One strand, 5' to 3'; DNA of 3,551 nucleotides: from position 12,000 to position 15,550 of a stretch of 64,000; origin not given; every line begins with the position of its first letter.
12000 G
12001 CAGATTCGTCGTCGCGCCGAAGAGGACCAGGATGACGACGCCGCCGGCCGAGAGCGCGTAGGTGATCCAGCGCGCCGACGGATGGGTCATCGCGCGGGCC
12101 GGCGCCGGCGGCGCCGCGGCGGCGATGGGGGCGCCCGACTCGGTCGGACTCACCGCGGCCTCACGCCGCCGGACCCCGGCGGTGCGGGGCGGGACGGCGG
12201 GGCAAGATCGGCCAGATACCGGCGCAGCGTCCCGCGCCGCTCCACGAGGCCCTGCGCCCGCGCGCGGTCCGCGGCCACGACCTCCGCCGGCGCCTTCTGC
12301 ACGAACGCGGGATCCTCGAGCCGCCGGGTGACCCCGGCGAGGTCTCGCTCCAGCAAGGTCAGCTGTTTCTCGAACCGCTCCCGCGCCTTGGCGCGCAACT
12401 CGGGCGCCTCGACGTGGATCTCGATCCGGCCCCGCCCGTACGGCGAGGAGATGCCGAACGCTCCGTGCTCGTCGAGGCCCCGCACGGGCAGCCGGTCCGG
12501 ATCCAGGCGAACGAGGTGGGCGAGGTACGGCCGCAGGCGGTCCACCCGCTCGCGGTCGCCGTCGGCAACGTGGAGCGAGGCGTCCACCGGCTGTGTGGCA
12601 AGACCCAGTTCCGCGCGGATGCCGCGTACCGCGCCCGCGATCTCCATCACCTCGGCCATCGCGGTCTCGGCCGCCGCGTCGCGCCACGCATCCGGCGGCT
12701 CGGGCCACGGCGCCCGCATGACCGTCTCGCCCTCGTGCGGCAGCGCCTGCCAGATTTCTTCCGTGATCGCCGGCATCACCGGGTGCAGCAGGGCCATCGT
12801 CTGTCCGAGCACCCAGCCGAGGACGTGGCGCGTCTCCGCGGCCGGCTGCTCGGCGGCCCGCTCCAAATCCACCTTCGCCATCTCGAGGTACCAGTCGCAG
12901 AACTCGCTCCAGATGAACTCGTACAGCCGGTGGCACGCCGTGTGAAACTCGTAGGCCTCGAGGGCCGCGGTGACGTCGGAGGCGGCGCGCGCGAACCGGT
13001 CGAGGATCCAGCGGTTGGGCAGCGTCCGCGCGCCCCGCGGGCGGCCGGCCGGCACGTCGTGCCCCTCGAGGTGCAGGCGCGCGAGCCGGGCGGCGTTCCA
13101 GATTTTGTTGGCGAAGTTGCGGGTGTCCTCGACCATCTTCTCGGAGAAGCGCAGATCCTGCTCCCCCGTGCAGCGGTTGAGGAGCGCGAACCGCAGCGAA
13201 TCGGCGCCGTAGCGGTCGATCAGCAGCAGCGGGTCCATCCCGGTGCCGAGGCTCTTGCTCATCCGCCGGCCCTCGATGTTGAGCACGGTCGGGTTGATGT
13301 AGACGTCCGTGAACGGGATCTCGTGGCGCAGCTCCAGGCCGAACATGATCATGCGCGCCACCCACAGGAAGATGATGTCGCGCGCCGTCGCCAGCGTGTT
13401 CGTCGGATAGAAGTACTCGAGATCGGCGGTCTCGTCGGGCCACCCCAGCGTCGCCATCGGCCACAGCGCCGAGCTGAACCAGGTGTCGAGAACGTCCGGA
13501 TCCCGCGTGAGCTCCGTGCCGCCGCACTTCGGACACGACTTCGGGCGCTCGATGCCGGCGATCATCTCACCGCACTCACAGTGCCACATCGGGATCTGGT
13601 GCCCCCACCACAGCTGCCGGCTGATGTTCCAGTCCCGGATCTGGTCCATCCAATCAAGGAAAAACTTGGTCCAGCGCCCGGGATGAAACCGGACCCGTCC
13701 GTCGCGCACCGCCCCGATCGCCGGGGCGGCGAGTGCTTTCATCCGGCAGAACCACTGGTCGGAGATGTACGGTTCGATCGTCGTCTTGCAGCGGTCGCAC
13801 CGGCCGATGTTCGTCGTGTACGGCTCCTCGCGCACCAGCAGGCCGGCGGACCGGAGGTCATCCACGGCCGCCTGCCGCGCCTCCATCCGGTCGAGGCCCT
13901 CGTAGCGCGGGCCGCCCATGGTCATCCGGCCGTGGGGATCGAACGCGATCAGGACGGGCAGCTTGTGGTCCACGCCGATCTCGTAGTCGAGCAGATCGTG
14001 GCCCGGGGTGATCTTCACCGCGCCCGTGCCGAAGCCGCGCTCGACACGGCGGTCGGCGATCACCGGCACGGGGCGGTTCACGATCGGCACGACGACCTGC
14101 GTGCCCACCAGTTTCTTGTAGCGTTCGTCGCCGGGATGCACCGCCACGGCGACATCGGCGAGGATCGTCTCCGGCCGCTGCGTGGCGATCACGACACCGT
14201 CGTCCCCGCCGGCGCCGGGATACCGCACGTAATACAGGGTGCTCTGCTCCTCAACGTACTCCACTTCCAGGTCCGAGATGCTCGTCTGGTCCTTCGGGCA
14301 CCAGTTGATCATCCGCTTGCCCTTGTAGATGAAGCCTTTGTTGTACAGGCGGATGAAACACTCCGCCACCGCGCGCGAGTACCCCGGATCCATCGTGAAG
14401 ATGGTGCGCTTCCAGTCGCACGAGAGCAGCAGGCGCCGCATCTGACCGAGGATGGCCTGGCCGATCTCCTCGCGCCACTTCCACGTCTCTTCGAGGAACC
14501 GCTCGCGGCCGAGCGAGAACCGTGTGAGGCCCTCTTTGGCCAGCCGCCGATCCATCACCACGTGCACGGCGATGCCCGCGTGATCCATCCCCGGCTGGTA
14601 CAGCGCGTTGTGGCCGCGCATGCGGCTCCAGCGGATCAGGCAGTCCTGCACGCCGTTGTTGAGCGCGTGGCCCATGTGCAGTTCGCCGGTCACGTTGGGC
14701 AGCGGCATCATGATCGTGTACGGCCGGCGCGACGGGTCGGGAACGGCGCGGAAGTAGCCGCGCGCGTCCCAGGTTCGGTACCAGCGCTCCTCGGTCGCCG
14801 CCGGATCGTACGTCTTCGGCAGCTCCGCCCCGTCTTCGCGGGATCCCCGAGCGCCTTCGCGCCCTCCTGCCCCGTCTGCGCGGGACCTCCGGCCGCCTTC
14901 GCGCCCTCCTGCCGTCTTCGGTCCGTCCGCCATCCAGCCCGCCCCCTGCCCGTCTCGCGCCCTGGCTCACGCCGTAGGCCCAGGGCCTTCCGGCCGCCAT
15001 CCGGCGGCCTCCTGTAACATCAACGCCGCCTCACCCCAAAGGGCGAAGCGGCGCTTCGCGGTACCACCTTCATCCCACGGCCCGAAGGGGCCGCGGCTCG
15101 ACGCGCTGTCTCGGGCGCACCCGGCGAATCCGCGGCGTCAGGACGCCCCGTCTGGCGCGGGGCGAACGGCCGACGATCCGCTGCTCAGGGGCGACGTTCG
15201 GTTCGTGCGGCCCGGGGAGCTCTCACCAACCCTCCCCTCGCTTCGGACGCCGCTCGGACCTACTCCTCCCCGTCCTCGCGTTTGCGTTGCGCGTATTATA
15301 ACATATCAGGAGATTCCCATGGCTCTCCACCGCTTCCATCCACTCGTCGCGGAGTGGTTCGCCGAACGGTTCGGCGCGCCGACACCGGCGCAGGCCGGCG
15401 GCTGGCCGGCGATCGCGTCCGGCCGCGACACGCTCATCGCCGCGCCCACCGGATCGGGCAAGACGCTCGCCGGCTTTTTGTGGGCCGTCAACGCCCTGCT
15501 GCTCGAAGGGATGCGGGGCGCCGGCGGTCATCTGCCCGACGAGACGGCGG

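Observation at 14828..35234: Dispersed 42-45 nt GC-rich repeat family in leader and intergenic regions (valS leader, adh/M20 spacer, sdhB-sdhC spacer)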

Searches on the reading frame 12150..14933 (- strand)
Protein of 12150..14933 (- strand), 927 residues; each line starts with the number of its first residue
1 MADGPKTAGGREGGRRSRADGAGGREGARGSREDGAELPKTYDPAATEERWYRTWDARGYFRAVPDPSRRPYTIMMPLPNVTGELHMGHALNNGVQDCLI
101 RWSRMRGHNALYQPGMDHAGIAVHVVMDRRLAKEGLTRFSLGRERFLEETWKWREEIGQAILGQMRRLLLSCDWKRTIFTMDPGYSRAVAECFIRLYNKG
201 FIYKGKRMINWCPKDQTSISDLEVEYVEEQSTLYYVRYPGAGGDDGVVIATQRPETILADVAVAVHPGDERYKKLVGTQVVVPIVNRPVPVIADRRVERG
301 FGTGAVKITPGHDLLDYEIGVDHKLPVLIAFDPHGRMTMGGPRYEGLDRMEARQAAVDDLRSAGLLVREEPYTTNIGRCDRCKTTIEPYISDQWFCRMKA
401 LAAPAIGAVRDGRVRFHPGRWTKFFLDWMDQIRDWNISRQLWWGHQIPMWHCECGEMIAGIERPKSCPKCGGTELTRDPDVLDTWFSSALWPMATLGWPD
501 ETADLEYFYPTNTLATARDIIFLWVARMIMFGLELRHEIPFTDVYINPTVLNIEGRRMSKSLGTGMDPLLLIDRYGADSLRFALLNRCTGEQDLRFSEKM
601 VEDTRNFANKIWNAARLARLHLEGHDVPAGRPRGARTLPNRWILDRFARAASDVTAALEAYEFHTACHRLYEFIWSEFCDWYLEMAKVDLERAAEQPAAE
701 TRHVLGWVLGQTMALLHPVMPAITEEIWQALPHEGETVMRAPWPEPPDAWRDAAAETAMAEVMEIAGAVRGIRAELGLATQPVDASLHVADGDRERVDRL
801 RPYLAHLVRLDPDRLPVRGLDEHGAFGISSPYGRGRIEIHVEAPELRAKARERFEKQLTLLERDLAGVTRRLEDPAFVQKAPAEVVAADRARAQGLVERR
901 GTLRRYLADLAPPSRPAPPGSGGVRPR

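Call 14: find_encoding_contigs(protein=window:12150-14933:-, flank=10000, max_places=10)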
Protein window:12150-14933:- (927 aa): no gene with exactly this product is on record in the collection.

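Call 63: search_protein_families(library=pfam, proteins=[window:12153-14933:-], max_evalue=0.01)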
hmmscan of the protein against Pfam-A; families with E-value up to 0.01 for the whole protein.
window:12153-14933:- (927 aa): 7 families
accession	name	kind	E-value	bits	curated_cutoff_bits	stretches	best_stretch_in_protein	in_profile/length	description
PF00133.28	tRNA-synt_1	-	1.2e-119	400.2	22.7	1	51-596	2-413/414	tRNA synthetases class I (I, L, M and V)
PF08264.19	Anticodon_1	-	6.5e-40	136.8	25.1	1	640-780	1-140/148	Anticodon-binding domain of tRNA ligase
PF09334.17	tRNA-synt_1g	-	4.1e-21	75.6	20.1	2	73-225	2-136/391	tRNA synthetases class I (M)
PF10458.14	Val_tRNA-synt_C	-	5.2e-13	49.5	25.9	1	848-910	3-65/66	Valyl tRNA synthetase tRNA binding arm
PF01406.26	tRNA-synt_1e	-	1.4e-06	28.4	27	0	537-605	233-300/301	tRNA synthetases class I (C) catalytic domain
PF13603.12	tRNA-synt_1_2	-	0.0016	18.4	25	1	276-332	85-141/185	Leucyl-tRNA synthetase, editing domain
PF23458.2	DUF7130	-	0.0096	16.2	35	0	444-472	48-78/89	Domain of unknown function (DUF7130)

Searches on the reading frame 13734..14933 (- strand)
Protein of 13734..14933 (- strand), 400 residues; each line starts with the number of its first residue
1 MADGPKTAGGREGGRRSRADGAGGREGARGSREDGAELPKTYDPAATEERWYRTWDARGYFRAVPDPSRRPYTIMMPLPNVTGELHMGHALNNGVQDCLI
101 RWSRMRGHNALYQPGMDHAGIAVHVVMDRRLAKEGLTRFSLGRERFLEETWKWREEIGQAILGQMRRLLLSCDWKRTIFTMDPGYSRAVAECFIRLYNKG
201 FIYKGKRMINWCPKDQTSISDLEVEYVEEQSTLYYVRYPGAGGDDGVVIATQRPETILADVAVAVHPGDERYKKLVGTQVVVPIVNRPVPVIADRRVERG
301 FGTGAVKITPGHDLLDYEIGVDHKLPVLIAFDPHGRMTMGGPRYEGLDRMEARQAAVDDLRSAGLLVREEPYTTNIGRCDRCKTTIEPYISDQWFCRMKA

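Call 30: find_homologous_proteins(query=window:13734-14933:-, max_evalue=1e-40)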
Query window:13734-14933:- (400 aa): 5077 proteins with E <= 1e-40 among 8000 candidates; the best 120 are listed.
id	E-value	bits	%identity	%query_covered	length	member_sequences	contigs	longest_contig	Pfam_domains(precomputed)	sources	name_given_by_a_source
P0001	4.5e-182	624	71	91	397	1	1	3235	PF09334.18,PF00133.29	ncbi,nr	ncbi:MAG TPA: class I tRNA ligase family protein, partial [bacterium]|nr:class I tRNA ligase family 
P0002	4.7e-163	561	66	91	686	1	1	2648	PF09334.18,PF08264.20,PF00133.29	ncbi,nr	ncbi:MAG: valine--tRNA ligase, partial [Armatimonadetes bacterium]|nr:valine--tRNA ligase [Armatimon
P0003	1.3e-161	556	65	91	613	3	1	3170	PF09334.18,PF01406.26,PF00133.29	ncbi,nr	ncbi:MAG: valine--tRNA ligase, partial [Armatimonadota bacterium]|nr:valine--tRNA ligase [Armatimona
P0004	1.3e-160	553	76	78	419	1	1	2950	PF09334.18,PF00133.29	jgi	jgi:valyl-tRNA synthetase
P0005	1.4e-154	533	64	90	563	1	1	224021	PF09334.18,PF00133.29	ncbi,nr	ncbi:MAG: valine--tRNA ligase, partial [Armatimonadota bacterium]|nr:valine--tRNA ligase [Armatimona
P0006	3.4e-153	529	63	90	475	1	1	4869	PF09334.18,PF00133.29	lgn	-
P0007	4.3e-149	515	62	90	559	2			PF09334.18,PF00133.29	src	-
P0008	1.8e-144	500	62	86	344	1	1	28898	PF09334.18,PF00133.29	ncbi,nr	ncbi:MAG: class I tRNA ligase family protein, partial [Armatimonadota bacterium]|nr:class I tRNA lig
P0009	1.1e-136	474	62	81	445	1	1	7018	PF09334.18,PF13603.13,PF00133.29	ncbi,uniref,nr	ncbi:MAG: hypothetical protein E6H01_04430 [Bacillati bacterium ANGP1]|uniref:valine--tRNA ligase n=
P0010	1.6e-135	470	55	92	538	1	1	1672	PF09334.18,PF13603.13,PF00133.29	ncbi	ncbi:MAG TPA: valine--tRNA ligase, partial [Candidatus Deferrimicrobium sp.]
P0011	1.2e-134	468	55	92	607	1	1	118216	PF09334.18,PF13603.13,PF00133.29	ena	-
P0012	4.5e-134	466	55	91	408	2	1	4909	PF09334.18,PF13603.13,PF00133.29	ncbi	ncbi:MAG: valine--tRNA ligase, partial [Deltaproteobacteria bacterium]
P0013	9.0e-134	465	53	91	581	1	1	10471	PF09334.18,PF01406.26,PF13603.13,PF00133.29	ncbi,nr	ncbi:valine--tRNA ligase, partial [candidate division NPL-UPA2 bacterium]|nr:valine--tRNA ligase [ca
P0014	1.9e-132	460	54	91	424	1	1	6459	PF09334.18,PF13603.13,PF00133.29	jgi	jgi:valyl-tRNA synthetase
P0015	7.2e-132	458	52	91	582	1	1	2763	PF09334.18,PF01406.26,PF13603.13,PF00133.29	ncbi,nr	ncbi:valine--tRNA ligase, partial [candidate division NPL-UPA2 bacterium]|nr:valine--tRNA ligase [ca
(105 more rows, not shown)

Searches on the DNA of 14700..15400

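Call 13: search_rna_families(source=window, start=14700, end=15400, threshold=evalue, max_evalue=10, show_alignments=2)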
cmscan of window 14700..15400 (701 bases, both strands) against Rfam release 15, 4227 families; matches with E-value up to 10: 2.
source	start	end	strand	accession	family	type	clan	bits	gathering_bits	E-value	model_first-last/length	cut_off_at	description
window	15036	15285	-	RF00230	T-box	Cis-reg; leader;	-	55.8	93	2e-11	1-219/219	no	T-box leader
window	15273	15321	+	RF03012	Mu-gpT-DE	Gene; sRNA;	-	12.1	49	9.1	1-53/53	no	Mu-gpT-DE RNA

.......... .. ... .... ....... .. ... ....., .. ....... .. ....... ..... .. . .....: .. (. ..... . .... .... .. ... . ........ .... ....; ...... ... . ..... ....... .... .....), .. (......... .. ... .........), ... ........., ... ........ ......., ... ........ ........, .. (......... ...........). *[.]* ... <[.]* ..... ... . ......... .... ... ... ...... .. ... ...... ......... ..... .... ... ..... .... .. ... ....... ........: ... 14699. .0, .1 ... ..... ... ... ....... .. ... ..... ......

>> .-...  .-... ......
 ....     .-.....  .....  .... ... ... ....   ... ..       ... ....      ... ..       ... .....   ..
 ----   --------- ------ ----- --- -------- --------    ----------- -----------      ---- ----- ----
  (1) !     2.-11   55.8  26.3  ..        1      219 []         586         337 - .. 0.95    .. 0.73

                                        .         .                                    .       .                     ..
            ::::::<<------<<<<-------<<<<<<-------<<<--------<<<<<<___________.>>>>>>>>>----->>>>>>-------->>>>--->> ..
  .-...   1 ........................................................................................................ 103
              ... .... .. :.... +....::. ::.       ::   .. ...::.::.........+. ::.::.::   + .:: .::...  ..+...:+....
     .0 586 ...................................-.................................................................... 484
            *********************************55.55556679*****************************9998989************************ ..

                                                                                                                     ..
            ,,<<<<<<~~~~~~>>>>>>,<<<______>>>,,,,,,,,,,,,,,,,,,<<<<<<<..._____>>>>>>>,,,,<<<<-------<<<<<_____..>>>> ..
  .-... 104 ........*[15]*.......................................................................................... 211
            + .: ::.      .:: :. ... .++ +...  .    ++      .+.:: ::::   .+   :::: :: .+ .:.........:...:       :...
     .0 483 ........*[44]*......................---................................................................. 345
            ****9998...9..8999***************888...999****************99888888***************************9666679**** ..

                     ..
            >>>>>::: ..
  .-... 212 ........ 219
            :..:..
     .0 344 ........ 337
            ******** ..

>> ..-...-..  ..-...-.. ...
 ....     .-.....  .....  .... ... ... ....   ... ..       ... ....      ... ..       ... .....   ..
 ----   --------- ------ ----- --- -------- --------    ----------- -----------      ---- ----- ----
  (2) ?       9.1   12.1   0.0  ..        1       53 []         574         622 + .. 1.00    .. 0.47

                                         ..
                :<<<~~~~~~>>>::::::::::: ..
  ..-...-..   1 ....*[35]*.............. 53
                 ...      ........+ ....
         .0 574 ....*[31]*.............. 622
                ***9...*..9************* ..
